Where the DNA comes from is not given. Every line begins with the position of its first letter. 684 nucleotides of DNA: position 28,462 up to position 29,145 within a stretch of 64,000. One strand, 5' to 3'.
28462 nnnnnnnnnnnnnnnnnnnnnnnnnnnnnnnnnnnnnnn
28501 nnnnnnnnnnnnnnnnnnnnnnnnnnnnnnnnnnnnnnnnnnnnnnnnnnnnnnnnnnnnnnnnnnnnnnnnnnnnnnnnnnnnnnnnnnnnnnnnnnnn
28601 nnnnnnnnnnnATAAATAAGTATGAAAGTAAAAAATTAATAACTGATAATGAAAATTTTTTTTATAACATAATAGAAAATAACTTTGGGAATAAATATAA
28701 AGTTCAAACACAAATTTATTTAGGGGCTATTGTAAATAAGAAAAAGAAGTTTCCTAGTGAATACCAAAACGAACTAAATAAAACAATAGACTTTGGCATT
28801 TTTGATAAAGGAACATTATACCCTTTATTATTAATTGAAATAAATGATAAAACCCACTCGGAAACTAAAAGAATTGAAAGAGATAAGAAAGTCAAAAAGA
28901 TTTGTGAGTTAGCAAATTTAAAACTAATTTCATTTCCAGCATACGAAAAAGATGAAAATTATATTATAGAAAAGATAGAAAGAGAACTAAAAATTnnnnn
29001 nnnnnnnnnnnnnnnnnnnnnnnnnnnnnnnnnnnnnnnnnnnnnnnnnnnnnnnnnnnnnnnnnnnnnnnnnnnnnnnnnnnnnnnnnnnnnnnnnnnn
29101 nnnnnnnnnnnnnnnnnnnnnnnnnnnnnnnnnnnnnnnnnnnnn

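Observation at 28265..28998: Antisense cargo gene: a membrane-tethered DUF2726-like nuclease-fold protein in the position of a phage immunity gene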

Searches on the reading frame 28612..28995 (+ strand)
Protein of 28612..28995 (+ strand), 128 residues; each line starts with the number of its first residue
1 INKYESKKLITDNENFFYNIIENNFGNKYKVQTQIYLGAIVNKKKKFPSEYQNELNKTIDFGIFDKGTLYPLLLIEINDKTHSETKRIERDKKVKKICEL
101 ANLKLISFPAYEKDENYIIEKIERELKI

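Call 42: predict_structure(alignment_id=A2)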
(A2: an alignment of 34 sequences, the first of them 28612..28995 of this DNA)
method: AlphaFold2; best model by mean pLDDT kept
length: 128 residues; sequences in the alignment: 34
mean_pLDDT: 93.1   pTM: 0.85
mean pLDDT of the five models: 93.1, 92.7, 92.2, 90.8, 90.7
residues with pLDDT >= 90: 99; 70-90: 25; 50-70: 4; < 50: 0
segments of 3 or more residues with pLDDT < 50: none
pLDDT, mean of each block of 10 residues (from residue 1): 88 96 98 97 90 92 98 92 85 95 94 94 92
secondary structure, 60 per line:
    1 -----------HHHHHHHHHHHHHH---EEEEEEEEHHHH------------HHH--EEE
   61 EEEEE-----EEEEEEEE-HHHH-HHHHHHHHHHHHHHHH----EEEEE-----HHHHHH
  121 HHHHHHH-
elements in order: H12-25 E29-36 H37-40 E58-65 E71-78 H80-83 H85-100 E105-109 H115-127

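Call 48: fold_search(model_id=the predicted structure, library=pdb)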
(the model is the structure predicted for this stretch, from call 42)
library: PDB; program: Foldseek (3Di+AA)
matches with E <= 10: 854; with E <= 0.001: 1
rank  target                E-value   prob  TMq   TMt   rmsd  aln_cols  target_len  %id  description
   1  9ibq_A                3.6e-05  1.00  0.47  0.24   7.4       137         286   14  Structure of BstEII with DNA substrate (released 2026-03-04)
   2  1t0f_A                1.9e-02  0.99  0.53  0.28  10.2       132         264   13  Crystal Structure of the TnsA/TnsC(504-555) complex (released 2004-11-09)
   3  1t0f_B                2.3e-02  0.99  0.50  0.26   7.2       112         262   12  Crystal Structure of the TnsA/TnsC(504-555) complex (released 2004-11-09)
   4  3s1s                  3.5e-02  0.90  0.31  0.05   9.0        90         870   17  Characterization and crystal structure of the type IIG restriction endonuclease BpuSI (released 2011-07-13)
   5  1f1z_A                4.8e-02  0.90  0.49  0.26   8.1       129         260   13  TNSA, a catalytic component of the TN7 transposition system (released 2000-06-28)
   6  9gek                  1.8e-01  0.89  0.58  0.13   5.1       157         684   10  Structure of the FAST1-FAST2-RAP module from human FASTKD4 by carrier-driven crystallisation with maltose binding protei (released 2025-01-15)
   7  3ijm_A                1.8e-01  0.72  0.38  0.34   5.2        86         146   13  The structure of a restriction endonuclease-like fold superfamily protein from Spirosoma linguale. (released 2009-09-22)
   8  8a4c_C                4.9e-01  0.18  0.35  0.25   8.0       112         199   12  Structure of human Rep15:Rab3B complex. (released 2022-08-10)
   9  6vij_A                5.2e-01  0.20  0.26  0.20   5.7        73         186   16  Crystal structure of mouse RABL3 in complex with GDP (released 2020-04-08)
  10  3ijm_B                5.6e-01  0.54  0.45  0.40   4.8       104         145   12  The structure of a restriction endonuclease-like fold superfamily protein from Spirosoma linguale. (released 2009-09-22)
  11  7yvt_A                5.6e-01  0.18  0.23  0.13   5.4        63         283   16  S-formylglutathione hydrolase from Variovorax sp. PAMC 28711 (released 2022-10-12)
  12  4o2r_A                6.0e-01  0.25  0.26  0.21   4.3        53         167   15  Structure of Mus musculus Rheb G63V mutant bound to GDP (released 2014-03-26)
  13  3kks_A                6.0e-01  0.20  0.20  0.18   7.2        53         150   13  Crystal structure of catalytic core domain of BIV integrase in crystal form II (released 2010-09-22)
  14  5vq8_A                6.4e-01  0.21  0.27  0.23   4.2        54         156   13  Crystal structure of human WT-KRAS in complex with GDP (EDTA soaked) (released 2017-12-06)
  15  4phf                  6.4e-01  0.14  0.24  0.20   4.7        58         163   16  Crystal structure of Ypt7 covalently modified with GDP (released 2014-05-28)
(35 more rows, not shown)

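Call 49: search_solved_structures(query=A2, max_evalue=10, show_alignments=3)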
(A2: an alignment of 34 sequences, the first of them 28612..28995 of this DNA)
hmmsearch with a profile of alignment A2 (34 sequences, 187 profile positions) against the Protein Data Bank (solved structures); distinct sequences matched with E-value up to 10: 3.
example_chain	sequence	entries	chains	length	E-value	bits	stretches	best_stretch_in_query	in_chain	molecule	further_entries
6ptj_E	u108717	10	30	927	0.24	14.2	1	126-162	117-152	DNA polymerase alpha-binding protein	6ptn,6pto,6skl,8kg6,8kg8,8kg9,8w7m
7pmk_F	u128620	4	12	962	0.26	14.1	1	126-162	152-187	DNA polymerase alpha-binding protein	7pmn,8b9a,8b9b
6j4v_B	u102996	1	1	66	0.92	12.3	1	30-81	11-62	Small vasohibin-binding protein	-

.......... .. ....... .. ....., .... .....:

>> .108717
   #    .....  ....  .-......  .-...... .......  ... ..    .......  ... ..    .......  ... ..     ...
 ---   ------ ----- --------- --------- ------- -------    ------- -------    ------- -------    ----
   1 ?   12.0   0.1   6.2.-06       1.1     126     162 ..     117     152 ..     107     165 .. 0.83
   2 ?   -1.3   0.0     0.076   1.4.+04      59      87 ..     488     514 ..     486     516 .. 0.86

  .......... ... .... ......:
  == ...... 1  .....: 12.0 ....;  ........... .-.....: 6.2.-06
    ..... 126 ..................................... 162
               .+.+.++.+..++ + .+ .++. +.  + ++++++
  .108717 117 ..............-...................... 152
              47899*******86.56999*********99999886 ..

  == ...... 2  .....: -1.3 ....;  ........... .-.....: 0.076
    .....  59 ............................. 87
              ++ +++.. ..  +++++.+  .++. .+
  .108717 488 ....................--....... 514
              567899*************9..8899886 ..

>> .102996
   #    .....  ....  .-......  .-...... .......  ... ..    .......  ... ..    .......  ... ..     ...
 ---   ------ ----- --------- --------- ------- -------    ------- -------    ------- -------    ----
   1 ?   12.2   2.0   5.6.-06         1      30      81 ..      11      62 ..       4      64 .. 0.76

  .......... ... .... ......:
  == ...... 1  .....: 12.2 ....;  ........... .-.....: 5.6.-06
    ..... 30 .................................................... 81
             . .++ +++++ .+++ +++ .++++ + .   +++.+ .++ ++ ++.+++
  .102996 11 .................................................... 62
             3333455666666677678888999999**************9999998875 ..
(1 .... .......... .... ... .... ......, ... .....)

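Call 73: fold_search(model_id=the predicted structure, library=viral)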
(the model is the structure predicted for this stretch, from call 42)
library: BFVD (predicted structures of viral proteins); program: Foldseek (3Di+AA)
matches with E <= 10: 778; with E <= 0.001: 49
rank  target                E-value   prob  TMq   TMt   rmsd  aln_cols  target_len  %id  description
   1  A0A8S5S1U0            1.0e-06  1.00  0.67  0.31   4.0       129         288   22  Restriction enzyme [Siphoviridae sp. ctCIv11]
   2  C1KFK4                3.4e-06  1.00  0.67  0.28   3.7       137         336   18  Uncharacterized protein [Lactobacillus phage Lb338-1]
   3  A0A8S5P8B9            5.0e-06  1.00  0.62  0.34   4.9       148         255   20  Restriction enzyme [Siphoviridae sp. ctsUY14]
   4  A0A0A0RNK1            9.7e-06  1.00  0.67  0.20   4.0       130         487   19  Uncharacterized protein [Bacillus phage Moonbeam]
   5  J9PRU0                1.6e-05  1.00  0.63  0.28   4.4       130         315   23  DUF2726 domain-containing protein [Bacillus phage B5S]
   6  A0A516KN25            6.6e-05  1.00  0.68  0.30   4.5       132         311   17  DUF2726 domain-containing protein [Bacillus phage vB_BmeM-Goe8]
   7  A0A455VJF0            6.6e-05  1.00  0.65  0.28   4.4       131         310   18  (no name in the UniProt tables at hand)
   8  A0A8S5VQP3            7.0e-05  1.00  0.57  0.26   4.8       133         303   16  (no name in the UniProt tables at hand)
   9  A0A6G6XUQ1            7.5e-05  1.00  0.62  0.26   4.5       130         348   18  (no name in the UniProt tables at hand)
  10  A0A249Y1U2            7.5e-05  1.00  0.53  0.23   6.0       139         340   18  (no name in the UniProt tables at hand)
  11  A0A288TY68            8.0e-05  1.00  0.57  0.19   5.5       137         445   18  Homing endonuclease [Enterococcus phage EFP01]
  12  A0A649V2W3            8.6e-05  1.00  0.59  0.44   5.5       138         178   20  DUF2726 domain-containing protein [Lactococcus phage P1048]
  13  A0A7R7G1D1            1.1e-04  1.00  0.58  0.57   5.3       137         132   17  (no name in the UniProt tables at hand)
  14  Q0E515                1.2e-04  1.00  0.56  0.35   5.8       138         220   19  25.6 kDa Uvr/REP helicase [Spodoptera frugiperda ascovirus 1a]
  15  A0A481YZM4            1.4e-04  1.00  0.54  0.40   6.3       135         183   18  Restriction endonuclease [Marseillevirus LCMAC202]
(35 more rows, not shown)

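Call 88: search_protein_representatives(alignment_id=A2)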
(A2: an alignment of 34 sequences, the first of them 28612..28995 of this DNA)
Query: 34 sequences, 187 profile positions. Proteins with E-value up to 0.001 (for the whole library): 8310; up to 1e-10: 4549; up to 1e-30: 360. The best 150 are listed.
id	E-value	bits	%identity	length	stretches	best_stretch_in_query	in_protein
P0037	1.6e-61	223.4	-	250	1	8-184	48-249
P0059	1.9e-60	220.0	-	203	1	7-183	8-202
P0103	2.1e-60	219.9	-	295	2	45-182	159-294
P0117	4.7e-60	218.7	-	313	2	4-184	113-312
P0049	1.7e-58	213.6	-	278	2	24-186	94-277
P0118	3.3e-58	212.7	-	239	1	8-184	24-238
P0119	1.3e-57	210.7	-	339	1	26-184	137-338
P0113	3.9e-57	209.2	-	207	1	6-184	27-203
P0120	1.1e-56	207.7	-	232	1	26-184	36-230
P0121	1.2e-56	207.6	-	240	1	3-182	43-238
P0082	1.4e-56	207.4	-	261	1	8-185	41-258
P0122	3.5e-56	206.1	-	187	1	9-183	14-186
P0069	5.6e-56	205.4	-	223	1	26-184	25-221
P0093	7.1e-56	205.1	-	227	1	8-183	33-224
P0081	1.7e-55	203.8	-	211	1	13-183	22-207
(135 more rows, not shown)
